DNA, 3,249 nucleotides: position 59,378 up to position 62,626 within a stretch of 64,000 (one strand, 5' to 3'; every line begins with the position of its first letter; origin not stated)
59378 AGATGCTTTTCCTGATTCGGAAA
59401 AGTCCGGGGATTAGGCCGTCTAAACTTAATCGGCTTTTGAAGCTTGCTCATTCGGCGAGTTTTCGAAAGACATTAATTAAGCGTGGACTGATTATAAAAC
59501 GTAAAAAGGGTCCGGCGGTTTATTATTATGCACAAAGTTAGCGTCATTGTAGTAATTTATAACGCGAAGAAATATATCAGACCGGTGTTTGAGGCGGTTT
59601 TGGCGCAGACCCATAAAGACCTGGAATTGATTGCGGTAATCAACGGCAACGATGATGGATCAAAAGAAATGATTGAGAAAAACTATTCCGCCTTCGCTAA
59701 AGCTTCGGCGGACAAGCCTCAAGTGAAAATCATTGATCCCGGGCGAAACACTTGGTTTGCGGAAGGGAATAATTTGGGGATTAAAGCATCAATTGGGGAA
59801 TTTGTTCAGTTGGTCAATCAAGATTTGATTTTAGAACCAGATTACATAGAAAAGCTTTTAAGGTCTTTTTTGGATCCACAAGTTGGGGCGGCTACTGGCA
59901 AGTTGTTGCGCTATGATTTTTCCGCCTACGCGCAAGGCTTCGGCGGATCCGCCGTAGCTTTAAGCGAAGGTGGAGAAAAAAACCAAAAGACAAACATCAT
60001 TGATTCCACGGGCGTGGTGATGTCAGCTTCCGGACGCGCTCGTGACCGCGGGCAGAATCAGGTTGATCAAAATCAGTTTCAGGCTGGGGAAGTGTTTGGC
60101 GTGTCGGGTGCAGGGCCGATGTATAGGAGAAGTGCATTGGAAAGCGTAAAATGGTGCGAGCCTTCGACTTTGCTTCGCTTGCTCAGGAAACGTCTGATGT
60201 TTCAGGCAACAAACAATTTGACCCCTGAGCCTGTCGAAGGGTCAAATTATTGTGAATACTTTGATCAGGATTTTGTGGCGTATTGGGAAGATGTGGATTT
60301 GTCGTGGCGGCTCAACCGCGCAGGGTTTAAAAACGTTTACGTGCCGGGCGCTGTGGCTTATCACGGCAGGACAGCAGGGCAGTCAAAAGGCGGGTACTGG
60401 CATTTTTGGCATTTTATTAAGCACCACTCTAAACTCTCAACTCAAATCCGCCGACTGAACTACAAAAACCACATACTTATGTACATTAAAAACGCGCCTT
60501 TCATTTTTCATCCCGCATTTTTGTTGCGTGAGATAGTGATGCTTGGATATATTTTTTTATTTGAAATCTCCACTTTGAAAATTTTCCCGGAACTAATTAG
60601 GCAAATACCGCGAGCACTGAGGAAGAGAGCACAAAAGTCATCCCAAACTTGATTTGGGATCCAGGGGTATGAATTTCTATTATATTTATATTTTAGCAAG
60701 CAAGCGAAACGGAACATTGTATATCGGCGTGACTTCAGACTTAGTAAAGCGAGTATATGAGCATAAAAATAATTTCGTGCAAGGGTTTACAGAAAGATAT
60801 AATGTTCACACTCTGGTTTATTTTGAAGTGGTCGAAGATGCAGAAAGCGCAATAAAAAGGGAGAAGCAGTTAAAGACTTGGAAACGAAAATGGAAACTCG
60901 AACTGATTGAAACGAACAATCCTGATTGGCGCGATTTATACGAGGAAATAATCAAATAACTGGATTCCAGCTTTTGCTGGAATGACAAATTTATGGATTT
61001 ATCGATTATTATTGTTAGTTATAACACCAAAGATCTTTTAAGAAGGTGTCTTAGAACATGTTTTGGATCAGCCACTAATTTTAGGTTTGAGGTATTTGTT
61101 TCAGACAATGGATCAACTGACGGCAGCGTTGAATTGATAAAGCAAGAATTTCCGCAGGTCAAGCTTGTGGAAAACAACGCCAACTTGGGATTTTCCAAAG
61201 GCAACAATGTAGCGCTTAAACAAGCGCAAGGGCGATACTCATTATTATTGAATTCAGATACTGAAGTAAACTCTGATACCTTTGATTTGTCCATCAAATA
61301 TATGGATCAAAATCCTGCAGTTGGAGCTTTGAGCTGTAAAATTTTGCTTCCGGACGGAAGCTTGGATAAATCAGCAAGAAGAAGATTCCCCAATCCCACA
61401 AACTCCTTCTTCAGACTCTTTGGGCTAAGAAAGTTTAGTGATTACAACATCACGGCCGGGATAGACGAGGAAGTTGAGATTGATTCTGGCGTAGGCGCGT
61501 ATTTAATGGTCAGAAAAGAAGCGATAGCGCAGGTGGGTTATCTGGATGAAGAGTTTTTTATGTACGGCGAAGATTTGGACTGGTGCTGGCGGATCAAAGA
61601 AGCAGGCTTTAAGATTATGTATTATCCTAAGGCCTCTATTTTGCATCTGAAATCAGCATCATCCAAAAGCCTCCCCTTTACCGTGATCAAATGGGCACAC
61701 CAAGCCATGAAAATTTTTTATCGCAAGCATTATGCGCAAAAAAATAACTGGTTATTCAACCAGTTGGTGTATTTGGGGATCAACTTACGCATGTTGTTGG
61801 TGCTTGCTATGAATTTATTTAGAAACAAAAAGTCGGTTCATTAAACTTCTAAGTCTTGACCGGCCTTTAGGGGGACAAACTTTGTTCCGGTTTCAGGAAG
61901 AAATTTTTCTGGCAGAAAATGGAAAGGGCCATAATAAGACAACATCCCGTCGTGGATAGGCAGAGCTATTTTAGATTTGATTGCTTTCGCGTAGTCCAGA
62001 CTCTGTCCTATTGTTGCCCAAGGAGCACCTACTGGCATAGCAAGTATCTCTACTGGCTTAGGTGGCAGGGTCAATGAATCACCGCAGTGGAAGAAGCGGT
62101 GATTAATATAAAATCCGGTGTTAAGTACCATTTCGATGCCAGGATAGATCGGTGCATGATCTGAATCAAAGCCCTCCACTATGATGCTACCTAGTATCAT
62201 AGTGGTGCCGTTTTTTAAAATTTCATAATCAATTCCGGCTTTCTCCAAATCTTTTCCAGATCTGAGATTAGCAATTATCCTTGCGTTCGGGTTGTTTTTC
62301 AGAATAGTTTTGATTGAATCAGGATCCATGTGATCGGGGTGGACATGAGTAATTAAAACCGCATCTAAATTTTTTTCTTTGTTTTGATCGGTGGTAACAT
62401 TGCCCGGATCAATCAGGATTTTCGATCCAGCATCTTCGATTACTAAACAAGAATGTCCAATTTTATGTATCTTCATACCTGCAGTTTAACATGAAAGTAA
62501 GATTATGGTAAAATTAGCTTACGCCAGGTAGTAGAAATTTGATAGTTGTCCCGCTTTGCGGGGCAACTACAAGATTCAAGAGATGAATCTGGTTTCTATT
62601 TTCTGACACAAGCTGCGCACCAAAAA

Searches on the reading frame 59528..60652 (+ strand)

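Call 9: search_protein_families(library=pfam, proteins=[window:59528-60652:+], max_evalue=0.01)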
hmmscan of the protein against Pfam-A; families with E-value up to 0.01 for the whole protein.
window:59528-60652:+ (374 aa): 3 families
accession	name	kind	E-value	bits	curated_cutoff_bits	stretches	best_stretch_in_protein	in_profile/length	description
PF00535.33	Glycos_transf_2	-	1.2e-22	81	23.3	1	5-205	1-165/168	Glycosyl transferase family 2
PF13641.12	Glyco_tranf_2_3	-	2.6e-14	54.2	27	1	3-281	2-213/230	Glycosyltransferase like family 2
PF13632.12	Glyco_trans_2_3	-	1.5e-06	28.6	27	1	185-332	65-166/198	Glycosyl transferase family group 2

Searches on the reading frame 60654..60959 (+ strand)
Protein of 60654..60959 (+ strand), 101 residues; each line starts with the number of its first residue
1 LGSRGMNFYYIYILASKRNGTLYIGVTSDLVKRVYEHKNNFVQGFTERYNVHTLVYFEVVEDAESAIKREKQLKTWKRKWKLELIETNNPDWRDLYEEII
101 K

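Call 9: search_protein_families(library=pfam, proteins=[window:60654-60959:+], max_evalue=0.01)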
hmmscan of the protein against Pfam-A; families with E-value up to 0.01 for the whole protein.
window:60654-60959:+ (101 aa): 2 families
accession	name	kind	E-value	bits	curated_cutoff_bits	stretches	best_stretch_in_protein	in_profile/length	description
PF01541.30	GIY-YIG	-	4.4e-17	62.6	22.6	1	9-82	2-77/78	GIY-YIG catalytic domain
PF10544.15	T5orf172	-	0.00018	22.4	20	1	10-96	2-97/101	T5orf172 domain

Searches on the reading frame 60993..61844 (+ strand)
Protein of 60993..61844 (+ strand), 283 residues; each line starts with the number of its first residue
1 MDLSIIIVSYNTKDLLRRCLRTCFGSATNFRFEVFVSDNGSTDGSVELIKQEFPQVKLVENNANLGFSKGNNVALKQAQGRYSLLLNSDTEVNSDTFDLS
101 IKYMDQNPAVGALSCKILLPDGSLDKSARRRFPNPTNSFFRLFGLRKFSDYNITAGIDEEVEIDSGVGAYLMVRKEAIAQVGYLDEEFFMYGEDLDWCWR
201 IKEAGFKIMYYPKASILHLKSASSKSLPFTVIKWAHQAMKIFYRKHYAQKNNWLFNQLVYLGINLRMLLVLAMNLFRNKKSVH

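Call 8: search_protein_families(library=pfam, proteins=[window:60993-61844:+])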
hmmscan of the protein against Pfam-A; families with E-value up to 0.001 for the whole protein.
window:60993-61844:+ (283 aa): 3 families
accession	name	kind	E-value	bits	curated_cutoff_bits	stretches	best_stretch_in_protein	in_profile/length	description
PF00535.33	Glycos_transf_2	-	4.4e-23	82.5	23.3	1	4-140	1-132/168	Glycosyl transferase family 2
PF13641.12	Glyco_tranf_2_3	-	5.1e-16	59.8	27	1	3-224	3-217/230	Glycosyltransferase like family 2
PF13632.12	Glyco_trans_2_3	-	6.7e-10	39.5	27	1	84-268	3-159/198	Glycosyl transferase family group 2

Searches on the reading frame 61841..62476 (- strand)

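Call 8: search_protein_families(library=pfam, proteins=[window:61841-62476:-])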
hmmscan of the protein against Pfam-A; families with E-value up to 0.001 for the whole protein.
window:61841-62476:- (211 aa): 3 families
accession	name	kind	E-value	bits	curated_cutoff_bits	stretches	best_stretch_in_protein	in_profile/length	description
PF13483.12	Lactamase_B_3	-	1.9e-21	77.1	24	1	2-175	1-160/160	Beta-lactamase superfamily domain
PF12706.13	Lactamase_B_2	-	1.1e-10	41.9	27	1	20-175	3-199/200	Beta-lactamase superfamily domain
PF00753.33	Lactamase_B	-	3.4e-08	34.1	22.7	1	8-50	6-57/196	Metallo-beta-lactamase superfamily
